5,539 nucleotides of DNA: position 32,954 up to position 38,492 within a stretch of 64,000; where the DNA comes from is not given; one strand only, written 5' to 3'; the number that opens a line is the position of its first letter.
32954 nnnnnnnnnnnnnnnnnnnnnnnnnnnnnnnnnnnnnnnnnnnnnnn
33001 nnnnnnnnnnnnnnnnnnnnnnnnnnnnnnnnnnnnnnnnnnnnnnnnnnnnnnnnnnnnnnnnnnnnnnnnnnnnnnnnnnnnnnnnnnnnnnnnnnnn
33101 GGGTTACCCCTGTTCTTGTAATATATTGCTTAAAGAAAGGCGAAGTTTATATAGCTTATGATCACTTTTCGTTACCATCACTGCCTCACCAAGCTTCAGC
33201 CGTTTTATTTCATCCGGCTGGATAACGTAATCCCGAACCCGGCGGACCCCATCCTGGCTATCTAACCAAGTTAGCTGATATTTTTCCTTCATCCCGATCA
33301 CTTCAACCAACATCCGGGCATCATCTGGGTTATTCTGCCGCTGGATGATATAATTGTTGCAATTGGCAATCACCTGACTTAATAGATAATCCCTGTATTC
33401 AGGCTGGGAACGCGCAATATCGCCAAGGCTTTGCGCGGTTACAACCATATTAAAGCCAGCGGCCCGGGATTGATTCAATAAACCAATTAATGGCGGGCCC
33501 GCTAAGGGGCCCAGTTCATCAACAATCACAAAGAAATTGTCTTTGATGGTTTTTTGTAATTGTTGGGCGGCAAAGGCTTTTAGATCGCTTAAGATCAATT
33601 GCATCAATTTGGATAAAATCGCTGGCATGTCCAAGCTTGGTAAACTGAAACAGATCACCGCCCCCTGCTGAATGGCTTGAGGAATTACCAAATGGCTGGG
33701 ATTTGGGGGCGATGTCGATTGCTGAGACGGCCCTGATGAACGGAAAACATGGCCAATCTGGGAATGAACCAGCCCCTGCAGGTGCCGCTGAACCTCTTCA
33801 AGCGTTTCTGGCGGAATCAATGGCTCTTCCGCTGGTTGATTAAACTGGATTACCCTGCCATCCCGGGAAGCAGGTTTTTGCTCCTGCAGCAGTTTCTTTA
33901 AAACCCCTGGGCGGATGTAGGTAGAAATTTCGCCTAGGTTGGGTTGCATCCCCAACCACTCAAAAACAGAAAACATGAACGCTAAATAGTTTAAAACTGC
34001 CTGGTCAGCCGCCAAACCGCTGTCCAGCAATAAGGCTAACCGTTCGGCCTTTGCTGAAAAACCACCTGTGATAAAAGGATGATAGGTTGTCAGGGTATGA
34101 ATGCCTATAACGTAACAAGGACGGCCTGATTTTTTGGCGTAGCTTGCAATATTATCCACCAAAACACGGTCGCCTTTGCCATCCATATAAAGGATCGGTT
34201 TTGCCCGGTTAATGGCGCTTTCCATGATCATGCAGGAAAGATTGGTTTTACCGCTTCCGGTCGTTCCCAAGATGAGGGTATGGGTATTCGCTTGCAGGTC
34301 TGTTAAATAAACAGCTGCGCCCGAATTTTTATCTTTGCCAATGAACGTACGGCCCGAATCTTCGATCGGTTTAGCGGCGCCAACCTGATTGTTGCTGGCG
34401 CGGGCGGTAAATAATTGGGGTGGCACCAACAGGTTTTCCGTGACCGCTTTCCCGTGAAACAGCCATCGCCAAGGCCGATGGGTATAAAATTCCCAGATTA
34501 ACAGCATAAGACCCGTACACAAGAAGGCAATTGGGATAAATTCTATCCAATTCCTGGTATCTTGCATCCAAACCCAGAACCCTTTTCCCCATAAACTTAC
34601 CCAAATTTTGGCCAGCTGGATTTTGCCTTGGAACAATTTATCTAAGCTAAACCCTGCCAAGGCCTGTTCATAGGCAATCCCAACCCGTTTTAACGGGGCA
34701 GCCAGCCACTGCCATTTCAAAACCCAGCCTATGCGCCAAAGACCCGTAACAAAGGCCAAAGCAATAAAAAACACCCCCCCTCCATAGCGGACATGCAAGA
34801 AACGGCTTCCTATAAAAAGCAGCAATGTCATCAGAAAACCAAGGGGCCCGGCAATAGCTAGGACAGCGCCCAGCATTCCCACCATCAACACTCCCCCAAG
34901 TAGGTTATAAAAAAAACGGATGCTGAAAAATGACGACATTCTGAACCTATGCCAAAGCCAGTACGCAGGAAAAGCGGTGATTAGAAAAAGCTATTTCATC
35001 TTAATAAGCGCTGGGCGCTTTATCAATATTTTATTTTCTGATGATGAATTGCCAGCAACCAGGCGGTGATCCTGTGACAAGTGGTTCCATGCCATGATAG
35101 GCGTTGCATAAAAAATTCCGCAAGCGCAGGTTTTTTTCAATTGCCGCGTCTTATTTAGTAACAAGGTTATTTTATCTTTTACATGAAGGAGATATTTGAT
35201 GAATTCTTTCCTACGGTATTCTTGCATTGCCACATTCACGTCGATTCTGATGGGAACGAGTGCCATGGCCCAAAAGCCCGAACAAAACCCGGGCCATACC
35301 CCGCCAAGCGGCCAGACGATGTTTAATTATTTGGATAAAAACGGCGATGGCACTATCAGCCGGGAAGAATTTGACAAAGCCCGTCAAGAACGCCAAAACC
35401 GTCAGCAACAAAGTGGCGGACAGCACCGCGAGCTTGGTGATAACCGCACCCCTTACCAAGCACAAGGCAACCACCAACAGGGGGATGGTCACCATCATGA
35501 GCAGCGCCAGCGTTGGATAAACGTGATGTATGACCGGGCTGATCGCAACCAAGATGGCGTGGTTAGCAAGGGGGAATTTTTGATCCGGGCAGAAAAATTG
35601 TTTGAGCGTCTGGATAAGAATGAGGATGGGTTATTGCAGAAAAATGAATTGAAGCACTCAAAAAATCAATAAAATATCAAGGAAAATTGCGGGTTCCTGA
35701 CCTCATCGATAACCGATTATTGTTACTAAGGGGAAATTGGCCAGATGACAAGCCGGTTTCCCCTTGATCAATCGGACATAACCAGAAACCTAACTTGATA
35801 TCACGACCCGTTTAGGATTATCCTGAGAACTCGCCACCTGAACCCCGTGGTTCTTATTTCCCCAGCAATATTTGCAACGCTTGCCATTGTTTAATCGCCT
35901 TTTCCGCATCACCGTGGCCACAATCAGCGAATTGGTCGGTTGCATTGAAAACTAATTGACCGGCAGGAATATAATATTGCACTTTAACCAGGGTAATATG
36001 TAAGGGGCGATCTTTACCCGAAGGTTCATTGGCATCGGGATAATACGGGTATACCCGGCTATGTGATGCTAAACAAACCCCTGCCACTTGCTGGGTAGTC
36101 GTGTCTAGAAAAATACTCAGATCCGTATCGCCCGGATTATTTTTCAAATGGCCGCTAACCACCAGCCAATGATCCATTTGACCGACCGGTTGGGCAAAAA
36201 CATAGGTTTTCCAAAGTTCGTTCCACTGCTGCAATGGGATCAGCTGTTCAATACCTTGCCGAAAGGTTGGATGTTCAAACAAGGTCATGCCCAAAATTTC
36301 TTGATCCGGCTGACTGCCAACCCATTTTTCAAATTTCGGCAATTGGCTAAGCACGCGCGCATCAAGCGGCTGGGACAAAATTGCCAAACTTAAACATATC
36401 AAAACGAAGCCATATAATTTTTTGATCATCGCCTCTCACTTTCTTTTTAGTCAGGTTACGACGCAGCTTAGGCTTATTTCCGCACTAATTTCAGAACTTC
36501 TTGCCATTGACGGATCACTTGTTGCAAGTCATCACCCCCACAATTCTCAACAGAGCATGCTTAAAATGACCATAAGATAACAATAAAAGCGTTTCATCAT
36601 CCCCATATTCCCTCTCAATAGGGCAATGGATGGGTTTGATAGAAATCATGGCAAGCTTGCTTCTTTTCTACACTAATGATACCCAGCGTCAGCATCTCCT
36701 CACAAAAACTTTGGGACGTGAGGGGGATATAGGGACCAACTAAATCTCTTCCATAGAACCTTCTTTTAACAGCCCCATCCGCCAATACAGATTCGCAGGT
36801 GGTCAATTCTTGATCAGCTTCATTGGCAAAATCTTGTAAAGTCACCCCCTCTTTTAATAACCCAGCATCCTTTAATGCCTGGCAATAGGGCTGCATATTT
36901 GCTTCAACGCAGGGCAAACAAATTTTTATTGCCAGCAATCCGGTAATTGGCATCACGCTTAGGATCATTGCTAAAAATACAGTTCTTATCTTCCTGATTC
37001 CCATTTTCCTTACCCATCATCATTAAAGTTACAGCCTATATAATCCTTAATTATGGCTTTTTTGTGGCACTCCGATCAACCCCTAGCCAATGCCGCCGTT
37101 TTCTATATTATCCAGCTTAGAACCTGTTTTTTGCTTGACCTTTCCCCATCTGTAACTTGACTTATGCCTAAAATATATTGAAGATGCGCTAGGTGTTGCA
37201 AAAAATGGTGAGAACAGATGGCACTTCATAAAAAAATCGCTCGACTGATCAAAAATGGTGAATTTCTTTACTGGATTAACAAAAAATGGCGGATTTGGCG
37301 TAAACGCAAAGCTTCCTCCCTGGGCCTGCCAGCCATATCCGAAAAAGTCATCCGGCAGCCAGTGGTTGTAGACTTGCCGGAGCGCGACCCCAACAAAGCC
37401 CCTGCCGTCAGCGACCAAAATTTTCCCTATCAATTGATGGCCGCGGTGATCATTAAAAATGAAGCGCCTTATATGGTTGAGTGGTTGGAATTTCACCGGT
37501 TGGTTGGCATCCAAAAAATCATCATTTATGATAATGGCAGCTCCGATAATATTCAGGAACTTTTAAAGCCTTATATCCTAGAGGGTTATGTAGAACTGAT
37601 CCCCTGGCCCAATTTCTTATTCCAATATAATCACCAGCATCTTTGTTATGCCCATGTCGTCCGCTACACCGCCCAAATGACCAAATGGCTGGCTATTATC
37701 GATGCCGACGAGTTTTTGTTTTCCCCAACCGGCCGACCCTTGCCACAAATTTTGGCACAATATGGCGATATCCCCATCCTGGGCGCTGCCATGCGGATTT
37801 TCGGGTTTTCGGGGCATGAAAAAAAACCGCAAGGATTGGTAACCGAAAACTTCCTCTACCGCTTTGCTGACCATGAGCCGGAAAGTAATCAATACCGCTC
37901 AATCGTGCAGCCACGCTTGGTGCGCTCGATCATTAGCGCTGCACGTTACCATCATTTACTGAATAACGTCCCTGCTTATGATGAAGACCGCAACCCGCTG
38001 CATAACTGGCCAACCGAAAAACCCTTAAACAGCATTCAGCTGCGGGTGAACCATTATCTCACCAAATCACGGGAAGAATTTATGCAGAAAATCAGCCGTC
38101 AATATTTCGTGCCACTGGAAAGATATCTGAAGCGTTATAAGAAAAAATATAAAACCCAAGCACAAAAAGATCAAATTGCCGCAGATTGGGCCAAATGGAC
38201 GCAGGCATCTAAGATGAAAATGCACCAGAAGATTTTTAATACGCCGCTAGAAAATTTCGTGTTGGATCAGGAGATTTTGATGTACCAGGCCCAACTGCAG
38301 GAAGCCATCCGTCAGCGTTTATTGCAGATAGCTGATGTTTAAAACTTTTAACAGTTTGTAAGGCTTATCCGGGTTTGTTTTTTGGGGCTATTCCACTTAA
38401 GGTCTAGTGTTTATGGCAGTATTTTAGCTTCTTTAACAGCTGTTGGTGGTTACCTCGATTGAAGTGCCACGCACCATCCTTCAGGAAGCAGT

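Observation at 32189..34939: Orphan membrane T4CP-like ATPase coupled to an HtpX-like M48 protease in a prophage cargo slot: candidate undescribed defence/exclusion module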

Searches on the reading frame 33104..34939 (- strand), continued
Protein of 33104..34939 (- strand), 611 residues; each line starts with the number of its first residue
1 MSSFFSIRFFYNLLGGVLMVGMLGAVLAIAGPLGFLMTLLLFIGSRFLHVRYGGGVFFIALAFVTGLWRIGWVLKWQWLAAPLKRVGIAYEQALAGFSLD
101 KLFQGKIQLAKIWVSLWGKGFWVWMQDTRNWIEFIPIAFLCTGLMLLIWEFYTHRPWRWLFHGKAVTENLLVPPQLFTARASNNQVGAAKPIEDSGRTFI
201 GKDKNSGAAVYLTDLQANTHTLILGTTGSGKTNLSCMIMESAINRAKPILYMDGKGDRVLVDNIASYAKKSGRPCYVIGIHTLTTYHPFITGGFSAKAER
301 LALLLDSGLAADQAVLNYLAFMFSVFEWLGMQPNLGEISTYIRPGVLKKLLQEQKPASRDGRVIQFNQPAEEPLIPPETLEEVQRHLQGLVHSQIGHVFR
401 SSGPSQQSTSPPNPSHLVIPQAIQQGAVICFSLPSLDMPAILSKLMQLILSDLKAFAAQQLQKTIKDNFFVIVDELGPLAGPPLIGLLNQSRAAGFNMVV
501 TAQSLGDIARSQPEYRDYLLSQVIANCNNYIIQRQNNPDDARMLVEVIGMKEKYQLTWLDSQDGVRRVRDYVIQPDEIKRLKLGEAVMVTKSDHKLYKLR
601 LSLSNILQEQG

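Call 65: fold_search(model_id=the predicted structure, library=pdb)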
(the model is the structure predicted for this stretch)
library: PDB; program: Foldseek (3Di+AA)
matches with E <= 10: 577; with E <= 0.001: 111
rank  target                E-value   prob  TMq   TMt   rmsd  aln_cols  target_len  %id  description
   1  1e9s_L                4.6e-11  1.00  0.46  0.62   6.0       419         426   17  Bacterial conjugative coupling protein TrwBdeltaN70. Unbound monoclinic form. (released 2001-02-06)
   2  1e9s_M                4.6e-11  1.00  0.45  0.62   6.2       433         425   16  Bacterial conjugative coupling protein TrwBdeltaN70. Unbound monoclinic form. (released 2001-02-06)
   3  1e9s_E                5.1e-11  1.00  0.47  0.65   5.7       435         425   15  Bacterial conjugative coupling protein TrwBdeltaN70. Unbound monoclinic form. (released 2001-02-06)
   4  8dol_B                5.1e-11  1.00  0.45  0.54   7.3       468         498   14  Mechanism of regulation of the Helicobacter pylori Cagbeta ATPase by CagZ (released 2023-02-15)
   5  1e9s_F                5.5e-11  1.00  0.45  0.62   6.3       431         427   16  Bacterial conjugative coupling protein TrwBdeltaN70. Unbound monoclinic form. (released 2001-02-06)
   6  1e9s_G                9.1e-11  1.00  0.46  0.62   6.2       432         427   16  Bacterial conjugative coupling protein TrwBdeltaN70. Unbound monoclinic form. (released 2001-02-06)
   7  1e9s_K                9.6e-11  1.00  0.47  0.64   6.2       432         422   16  Bacterial conjugative coupling protein TrwBdeltaN70. Unbound monoclinic form. (released 2001-02-06)
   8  1e9s_I                1.3e-10  1.00  0.46  0.63   6.1       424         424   16  Bacterial conjugative coupling protein TrwBdeltaN70. Unbound monoclinic form. (released 2001-02-06)
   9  1e9s_J                1.3e-10  1.00  0.46  0.63   6.1       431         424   16  Bacterial conjugative coupling protein TrwBdeltaN70. Unbound monoclinic form. (released 2001-02-06)
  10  8dol_D                1.3e-10  1.00  0.43  0.49   8.2       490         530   13  Mechanism of regulation of the Helicobacter pylori Cagbeta ATPase by CagZ (released 2023-02-15)
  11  1e9s_A                1.6e-10  1.00  0.46  0.62   6.1       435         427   16  Bacterial conjugative coupling protein TrwBdeltaN70. Unbound monoclinic form. (released 2001-02-06)
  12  8dol_A                1.7e-10  1.00  0.43  0.47   9.0       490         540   13  Mechanism of regulation of the Helicobacter pylori Cagbeta ATPase by CagZ (released 2023-02-15)
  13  1e9s_B                1.8e-10  1.00  0.45  0.61   6.1       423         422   16  Bacterial conjugative coupling protein TrwBdeltaN70. Unbound monoclinic form. (released 2001-02-06)
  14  6sz9_A                1.9e-10  1.00  0.41  0.52  10.6       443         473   20  Type IV Coupling Complex (T4CC) from L. pneumophila. (released 2020-05-13)
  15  1e9s_H                2.6e-10  1.00  0.45  0.62   6.3       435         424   15  Bacterial conjugative coupling protein TrwBdeltaN70. Unbound monoclinic form. (released 2001-02-06)
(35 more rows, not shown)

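Call 77: find_encoding_contigs(protein=P0004, flank=10000, max_places=3)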
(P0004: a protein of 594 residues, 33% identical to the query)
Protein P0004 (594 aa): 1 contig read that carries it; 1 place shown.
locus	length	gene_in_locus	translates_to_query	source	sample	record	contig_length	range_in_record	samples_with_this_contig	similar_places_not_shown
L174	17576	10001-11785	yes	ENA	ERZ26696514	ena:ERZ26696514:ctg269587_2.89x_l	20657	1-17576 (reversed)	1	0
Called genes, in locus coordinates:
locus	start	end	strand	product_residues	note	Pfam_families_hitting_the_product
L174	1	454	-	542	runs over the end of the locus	-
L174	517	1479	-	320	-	PF00158:Sigma54_activat (faint), PF13191:AAA_16 (faint), PF00004:AAA (faint), PF07724:AAA_2 (faint), PF07728:AAA_5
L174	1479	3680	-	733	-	PF13676:TIR_2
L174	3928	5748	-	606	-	PF13676:TIR_2, PF03781:FGE-sulfatase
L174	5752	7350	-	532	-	PF13676:TIR_2, PF03781:FGE-sulfatase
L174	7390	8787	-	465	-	PF13676:TIR_2, PF03781:FGE-sulfatase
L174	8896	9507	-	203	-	-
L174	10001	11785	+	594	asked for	PF01580:FtsK_SpoIIIE (faint), PF01935:DUF87 (faint), PF10412:TrwB_AAD_bind (weak), PF12696:TraG-D_C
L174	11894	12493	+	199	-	PF04542:Sigma70_r2, PF08281:Sigma70_r4_2 (weak)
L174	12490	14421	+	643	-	PF19220:Rod_CreS (weak), PF24161:CCDC39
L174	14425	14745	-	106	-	PF13744:HTH_37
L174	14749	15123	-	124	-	PF05973:Gp49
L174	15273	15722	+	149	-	-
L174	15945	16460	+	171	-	PF07275:ArdA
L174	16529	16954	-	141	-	PF01850:PIN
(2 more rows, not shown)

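Call 78: find_encoding_contigs(protein=P0005, flank=10000, max_places=3)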
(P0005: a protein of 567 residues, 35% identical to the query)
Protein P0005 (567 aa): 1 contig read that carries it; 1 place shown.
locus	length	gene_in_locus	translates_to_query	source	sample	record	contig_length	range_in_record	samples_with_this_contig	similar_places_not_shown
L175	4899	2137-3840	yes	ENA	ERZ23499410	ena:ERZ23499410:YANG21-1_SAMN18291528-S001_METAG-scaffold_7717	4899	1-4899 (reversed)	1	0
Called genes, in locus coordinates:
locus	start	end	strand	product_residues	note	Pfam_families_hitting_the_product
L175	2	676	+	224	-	?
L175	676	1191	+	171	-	PF10502:Peptidase_S26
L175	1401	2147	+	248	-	-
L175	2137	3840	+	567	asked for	PF01580:FtsK_SpoIIIE (faint), PF02534:T4SS-DNA_transf (faint), PF10412:TrwB_AAD_bind, PF12696:TraG-D_C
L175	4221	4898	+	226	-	?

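Call 79: find_related_loci(query=window:33104-34939:-, collection=viral_contigs, flank=10000)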
Query window:33104-34939:- (611 aa) in viral_contigs; peptide patterns used: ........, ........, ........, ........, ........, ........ (x = any residue, [..] = any of these).
8 stretches matched a pattern, but none encodes a relative of the query by tblastn (E <= 1e-3).

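Call 82: find_related_loci(query=A5, collection=metagenome_contigs, flank=10000)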
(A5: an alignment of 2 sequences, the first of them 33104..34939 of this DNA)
Query A5 (611 aa) in metagenome_contigs; peptide patterns used: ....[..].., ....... (x = any residue, [..] = any of these).
133 stretches matched a pattern; 1 encode a relative of the query (tblastn E <= 1e-3); 1 distinct loci.
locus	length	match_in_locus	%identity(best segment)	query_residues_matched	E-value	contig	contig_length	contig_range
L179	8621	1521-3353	100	1-611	0e+0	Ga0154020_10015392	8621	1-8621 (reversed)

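Call 85: search_protein_families(library=phrogs, proteins=[window:33104-34939:-], max_evalue=0.001)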
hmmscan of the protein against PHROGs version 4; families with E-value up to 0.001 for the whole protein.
window:33104-34939:- (611 aa): 3 families
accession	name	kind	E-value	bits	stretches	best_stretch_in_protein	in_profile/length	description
phrog_1358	-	moron, auxiliary metabolic gene and host takeover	6e-05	21.7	1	198-248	585-633/1382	FtsK/SpoIIIE-like protein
phrog_7035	-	unknown function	9.6e-05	21.9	0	213-241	206-234/969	-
phrog_2666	-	head and packaging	0.00031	20.5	0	216-257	319-360/555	terminase large subunit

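Call 91: search_protein_families(library=padloc, proteins=[L014:7153-7782:+, L014:7779-9554:+, L014:9551-10465:+], max_evalue=0.01)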
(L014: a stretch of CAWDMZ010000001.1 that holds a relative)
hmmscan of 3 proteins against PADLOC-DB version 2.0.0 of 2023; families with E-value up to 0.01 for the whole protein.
L014:7153-7782:+ (209 aa): 1 family
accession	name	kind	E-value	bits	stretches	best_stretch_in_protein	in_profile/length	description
PDLC01848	CARF3--CARF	-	0.0017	16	1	4-71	136-192/197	-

L014:7779-9554:+ (591 aa): 13 families
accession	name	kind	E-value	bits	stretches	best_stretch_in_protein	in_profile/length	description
PDLC04140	mad8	-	7.9e-31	105.7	1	189-588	6-301/314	mads_8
PDLC02684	DndH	-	3.5e-08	29.4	1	202-508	1363-1662/1715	DndH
PDLC04103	HerA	-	1.8e-07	27.9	1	205-257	171-224/579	-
PDLC04102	HerA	-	2.3e-07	27.6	1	202-250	171-226/654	-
PDLC04105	HerA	-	3.5e-06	23.9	1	202-250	162-211/576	-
PDLC01055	HerA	-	5.4e-05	20.2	1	203-247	154-200/532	Type III coevolved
PDLC04101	HerA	-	0.00014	18.8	1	192-231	154-193/400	-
PDLC04107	HerA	-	0.00025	18.2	1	191-236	154-199/306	-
PDLC04098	HerA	-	0.00038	17.1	0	205-232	173-200/686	-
PDLC04099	HerA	-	0.0005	17.4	1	194-246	157-210/214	-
PDLC02188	HerA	-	0.00052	17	1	201-232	139-170/578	-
PDLC04106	HerA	-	0.00063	16.4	0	207-232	176-201/667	-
PDLC02685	DndH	-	0.0063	12.2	1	202-503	1330-1620/1678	DndH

L014:9551-10465:+ (304 aa): 0 families

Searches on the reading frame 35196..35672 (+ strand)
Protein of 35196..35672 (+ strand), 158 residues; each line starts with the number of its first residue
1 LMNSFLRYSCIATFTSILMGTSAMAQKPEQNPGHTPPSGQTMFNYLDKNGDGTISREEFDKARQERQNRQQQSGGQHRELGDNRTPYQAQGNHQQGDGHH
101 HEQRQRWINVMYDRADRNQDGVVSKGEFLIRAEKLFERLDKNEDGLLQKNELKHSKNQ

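Call 3: search_protein_families(library=pfam, proteins=[window:35196-35672:+], max_evalue=0.01)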
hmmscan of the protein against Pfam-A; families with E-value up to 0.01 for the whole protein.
window:35196-35672:+ (158 aa): 7 families
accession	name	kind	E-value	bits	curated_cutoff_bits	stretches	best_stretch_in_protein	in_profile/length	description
PF13202.12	EF-hand_5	-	8e-16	57.1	25.9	2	41-60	3-22/25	EF hand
PF00036.39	EF-hand_1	-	2.2e-15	55.4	25.4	1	41-61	4-24/29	EF hand domain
PF13405.12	EF-hand_6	-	1.9e-13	49.3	25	2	42-61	5-24/30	EF-hand domain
PF13499.12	EF-hand_7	-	9.2e-13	48.8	30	1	40-130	5-64/67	EF-hand domain pair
PF10591.15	SPARC_Ca_bdg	-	4.5e-07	30.6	22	0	86-128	33-76/113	Secreted protein acidic and rich in cysteine Ca binding region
PF13833.12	EF-hand_8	-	5e-07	29.8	28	1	40-59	28-47/54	EF-hand domain pair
PF23657.1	DUF7151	-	0.0015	18.9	27.2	0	139-154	26-41/46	Domain of unknown function (DUF7151)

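Call 91: search_protein_families(library=padloc, proteins=[window:35196-35672:+], max_evalue=0.01)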
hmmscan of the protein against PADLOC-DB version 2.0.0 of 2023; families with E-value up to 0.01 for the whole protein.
window:35196-35672:+ (158 aa): 0 families

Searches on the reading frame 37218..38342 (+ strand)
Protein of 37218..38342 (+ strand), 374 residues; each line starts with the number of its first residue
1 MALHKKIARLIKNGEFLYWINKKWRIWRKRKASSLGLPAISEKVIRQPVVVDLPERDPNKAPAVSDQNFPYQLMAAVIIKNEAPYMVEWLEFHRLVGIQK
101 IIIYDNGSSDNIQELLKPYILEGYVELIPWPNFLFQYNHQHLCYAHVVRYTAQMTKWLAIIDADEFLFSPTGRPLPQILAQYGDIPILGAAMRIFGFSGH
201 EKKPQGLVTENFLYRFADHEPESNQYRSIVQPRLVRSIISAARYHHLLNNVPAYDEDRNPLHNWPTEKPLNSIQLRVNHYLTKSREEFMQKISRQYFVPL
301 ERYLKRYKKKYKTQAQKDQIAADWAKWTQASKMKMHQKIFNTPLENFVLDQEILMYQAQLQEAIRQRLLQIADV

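Call 3: search_protein_families(library=pfam, proteins=[window:37218-38342:+], max_evalue=0.01)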
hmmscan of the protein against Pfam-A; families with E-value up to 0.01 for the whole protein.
window:37218-38342:+ (374 aa): 3 families
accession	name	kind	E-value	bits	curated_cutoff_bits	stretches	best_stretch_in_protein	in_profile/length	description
PF01697.33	Glyco_transf_92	-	7.7e-22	78.5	23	1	85-281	19-212/249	Glycosyltransferase family 92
PF13704.12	Glyco_tranf_2_4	-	1.6e-15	57.8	27.5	1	80-178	1-97/98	Glycosyl transferase family 2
PF00535.33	Glycos_transf_2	-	0.0051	17.2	23.3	0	77-206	4-130/168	Glycosyl transferase family 2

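Call 91: search_protein_families(library=padloc, proteins=[window:37218-38342:+], max_evalue=0.01)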
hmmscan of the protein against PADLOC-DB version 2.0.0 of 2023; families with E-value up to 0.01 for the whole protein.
window:37218-38342:+ (374 aa): 0 families
